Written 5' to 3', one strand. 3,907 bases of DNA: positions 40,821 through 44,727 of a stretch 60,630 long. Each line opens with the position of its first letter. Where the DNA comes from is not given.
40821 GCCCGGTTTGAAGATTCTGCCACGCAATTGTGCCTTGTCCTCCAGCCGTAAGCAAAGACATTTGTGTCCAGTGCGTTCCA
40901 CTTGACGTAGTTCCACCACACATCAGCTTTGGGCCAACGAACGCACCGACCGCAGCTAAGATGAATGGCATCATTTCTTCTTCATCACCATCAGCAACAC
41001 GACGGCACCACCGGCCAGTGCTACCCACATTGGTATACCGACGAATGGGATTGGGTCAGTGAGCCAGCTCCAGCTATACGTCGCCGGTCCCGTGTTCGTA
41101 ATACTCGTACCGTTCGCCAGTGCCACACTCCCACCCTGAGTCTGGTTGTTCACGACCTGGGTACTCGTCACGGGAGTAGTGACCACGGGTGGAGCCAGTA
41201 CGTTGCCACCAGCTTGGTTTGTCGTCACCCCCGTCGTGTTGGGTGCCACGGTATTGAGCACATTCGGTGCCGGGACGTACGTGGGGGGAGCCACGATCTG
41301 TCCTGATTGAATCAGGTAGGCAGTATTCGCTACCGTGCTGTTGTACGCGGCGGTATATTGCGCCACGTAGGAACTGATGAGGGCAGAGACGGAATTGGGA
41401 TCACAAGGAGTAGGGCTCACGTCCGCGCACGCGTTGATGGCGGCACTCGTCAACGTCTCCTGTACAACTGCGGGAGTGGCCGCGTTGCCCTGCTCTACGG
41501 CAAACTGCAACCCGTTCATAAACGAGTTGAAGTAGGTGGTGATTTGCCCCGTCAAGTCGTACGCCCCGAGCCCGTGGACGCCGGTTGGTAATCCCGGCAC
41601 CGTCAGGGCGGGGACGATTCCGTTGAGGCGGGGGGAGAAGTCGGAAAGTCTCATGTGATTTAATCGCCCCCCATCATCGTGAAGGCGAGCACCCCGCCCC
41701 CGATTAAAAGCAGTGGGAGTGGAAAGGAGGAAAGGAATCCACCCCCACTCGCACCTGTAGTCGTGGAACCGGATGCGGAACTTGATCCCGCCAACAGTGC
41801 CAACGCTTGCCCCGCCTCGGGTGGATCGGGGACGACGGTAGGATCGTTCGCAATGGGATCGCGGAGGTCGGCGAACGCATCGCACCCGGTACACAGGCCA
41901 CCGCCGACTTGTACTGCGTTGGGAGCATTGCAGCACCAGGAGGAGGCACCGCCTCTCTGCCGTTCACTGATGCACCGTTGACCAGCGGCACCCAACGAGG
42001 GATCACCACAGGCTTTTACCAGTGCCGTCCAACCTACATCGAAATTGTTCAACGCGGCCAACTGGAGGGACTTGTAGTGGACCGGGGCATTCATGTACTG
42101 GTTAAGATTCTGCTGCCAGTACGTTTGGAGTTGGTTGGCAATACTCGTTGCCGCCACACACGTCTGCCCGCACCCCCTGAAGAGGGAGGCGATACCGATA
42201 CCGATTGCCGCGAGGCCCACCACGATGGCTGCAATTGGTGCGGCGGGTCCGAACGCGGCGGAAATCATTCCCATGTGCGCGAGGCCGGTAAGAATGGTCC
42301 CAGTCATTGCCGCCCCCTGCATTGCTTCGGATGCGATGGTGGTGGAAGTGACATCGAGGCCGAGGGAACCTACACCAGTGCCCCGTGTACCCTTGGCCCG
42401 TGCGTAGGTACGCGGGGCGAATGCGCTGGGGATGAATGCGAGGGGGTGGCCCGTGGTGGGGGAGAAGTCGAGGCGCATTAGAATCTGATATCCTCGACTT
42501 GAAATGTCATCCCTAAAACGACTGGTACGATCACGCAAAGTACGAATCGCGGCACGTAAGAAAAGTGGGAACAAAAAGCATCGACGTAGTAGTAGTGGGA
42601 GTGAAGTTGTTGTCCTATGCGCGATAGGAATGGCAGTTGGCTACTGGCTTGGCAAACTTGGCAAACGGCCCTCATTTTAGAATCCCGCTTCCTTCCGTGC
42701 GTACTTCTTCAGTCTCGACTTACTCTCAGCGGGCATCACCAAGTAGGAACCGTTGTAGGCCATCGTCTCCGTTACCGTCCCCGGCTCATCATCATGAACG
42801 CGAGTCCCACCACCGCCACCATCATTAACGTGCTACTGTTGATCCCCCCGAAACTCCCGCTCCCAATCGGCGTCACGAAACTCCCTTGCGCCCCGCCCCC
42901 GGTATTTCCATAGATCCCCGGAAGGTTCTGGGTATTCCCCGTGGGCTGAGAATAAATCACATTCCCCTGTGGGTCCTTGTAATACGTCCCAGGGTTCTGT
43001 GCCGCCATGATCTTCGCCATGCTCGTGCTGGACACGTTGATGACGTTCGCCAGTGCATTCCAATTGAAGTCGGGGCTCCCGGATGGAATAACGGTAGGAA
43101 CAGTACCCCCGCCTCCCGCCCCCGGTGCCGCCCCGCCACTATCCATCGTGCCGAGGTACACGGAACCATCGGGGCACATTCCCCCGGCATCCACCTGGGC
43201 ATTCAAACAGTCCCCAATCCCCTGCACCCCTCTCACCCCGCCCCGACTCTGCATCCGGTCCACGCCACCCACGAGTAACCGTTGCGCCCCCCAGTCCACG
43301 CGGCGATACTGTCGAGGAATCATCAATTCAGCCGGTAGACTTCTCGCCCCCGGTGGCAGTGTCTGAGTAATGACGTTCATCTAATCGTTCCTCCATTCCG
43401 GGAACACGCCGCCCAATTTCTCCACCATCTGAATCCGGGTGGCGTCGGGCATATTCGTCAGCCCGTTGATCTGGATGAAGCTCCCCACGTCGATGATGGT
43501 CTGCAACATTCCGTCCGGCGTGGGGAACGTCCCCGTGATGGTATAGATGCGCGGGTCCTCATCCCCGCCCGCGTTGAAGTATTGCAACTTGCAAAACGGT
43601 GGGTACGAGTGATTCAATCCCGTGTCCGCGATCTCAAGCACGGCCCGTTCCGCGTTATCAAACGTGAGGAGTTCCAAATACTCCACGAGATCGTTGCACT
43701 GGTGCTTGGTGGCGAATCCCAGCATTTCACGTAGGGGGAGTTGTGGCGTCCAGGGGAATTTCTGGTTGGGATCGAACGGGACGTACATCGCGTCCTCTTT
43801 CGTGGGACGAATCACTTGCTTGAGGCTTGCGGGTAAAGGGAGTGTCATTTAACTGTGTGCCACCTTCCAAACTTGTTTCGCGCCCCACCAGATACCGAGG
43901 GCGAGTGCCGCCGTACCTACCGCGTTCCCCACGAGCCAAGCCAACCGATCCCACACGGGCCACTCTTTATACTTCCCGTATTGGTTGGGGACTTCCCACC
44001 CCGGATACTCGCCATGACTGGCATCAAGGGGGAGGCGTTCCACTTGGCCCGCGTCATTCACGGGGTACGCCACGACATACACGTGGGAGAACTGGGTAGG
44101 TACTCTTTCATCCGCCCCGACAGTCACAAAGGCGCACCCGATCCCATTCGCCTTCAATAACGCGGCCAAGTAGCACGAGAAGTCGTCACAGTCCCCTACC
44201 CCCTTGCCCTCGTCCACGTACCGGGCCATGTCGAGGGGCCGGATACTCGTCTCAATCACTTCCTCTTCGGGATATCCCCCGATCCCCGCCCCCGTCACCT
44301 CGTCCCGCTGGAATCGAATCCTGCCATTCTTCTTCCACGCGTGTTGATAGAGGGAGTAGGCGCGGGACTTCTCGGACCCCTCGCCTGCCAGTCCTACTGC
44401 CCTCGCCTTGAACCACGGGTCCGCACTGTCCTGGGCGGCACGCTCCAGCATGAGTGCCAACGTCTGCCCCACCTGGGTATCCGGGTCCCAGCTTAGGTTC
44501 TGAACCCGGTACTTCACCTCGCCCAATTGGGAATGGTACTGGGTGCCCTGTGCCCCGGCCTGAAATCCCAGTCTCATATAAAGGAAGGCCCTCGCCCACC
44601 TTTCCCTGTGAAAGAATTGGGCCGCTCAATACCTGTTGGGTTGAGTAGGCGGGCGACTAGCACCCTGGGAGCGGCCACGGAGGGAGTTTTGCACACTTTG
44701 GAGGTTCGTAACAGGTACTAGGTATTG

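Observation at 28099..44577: Virion module lacks every tailed-phage hallmark and instead looks like an internal-membrane, jelly-roll virus, at 60 kb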

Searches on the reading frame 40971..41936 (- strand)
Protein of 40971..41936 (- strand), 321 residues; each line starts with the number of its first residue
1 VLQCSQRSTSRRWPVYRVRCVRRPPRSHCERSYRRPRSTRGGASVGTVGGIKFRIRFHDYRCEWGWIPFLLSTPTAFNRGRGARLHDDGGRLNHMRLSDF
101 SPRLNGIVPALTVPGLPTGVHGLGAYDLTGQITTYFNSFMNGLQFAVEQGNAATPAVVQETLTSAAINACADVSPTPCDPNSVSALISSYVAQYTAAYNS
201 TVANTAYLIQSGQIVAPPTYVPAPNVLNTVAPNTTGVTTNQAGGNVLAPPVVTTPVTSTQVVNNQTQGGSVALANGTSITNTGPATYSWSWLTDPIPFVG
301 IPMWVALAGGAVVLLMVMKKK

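Call 65: search_protein_families(library=pfam, max_evalue=0.01, proteins=[window:40971-41936:-])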
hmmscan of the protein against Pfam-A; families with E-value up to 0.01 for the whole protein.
window:40971-41936:- (321 aa): 0 families

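Call 66: search_protein_families(library=phrogs, max_evalue=0.01, proteins=[window:40971-41936:-])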
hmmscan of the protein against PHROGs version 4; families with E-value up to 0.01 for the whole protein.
window:40971-41936:- (321 aa): 0 families

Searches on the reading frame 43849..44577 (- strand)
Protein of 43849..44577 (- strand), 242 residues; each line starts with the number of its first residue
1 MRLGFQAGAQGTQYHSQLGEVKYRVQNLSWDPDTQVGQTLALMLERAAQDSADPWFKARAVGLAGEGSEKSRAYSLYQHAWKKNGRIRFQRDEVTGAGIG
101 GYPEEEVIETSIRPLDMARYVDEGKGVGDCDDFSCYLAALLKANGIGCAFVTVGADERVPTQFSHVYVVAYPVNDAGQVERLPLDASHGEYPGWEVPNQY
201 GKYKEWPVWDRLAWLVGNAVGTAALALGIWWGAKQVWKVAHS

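Call 4: search_protein_families(library=pfam, max_evalue=0.1, proteins=[window:43849-44577:-])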
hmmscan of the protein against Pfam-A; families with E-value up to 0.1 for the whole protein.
window:43849-44577:- (242 aa): 1 family
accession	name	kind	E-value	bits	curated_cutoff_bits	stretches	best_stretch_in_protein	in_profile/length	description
PF01841.26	Transglut_core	-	0.00034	21.3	23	1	125-171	49-97/108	Transglutaminase-like superfamily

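Call 5: search_protein_families(library=phrogs, max_evalue=0.1, proteins=[window:43849-44577:-])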
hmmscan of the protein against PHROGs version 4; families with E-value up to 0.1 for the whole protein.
window:43849-44577:- (242 aa): 1 family
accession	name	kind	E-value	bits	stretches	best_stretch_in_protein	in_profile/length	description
phrog_11392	-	unknown function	0.064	14.4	0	196-232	6-42/73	-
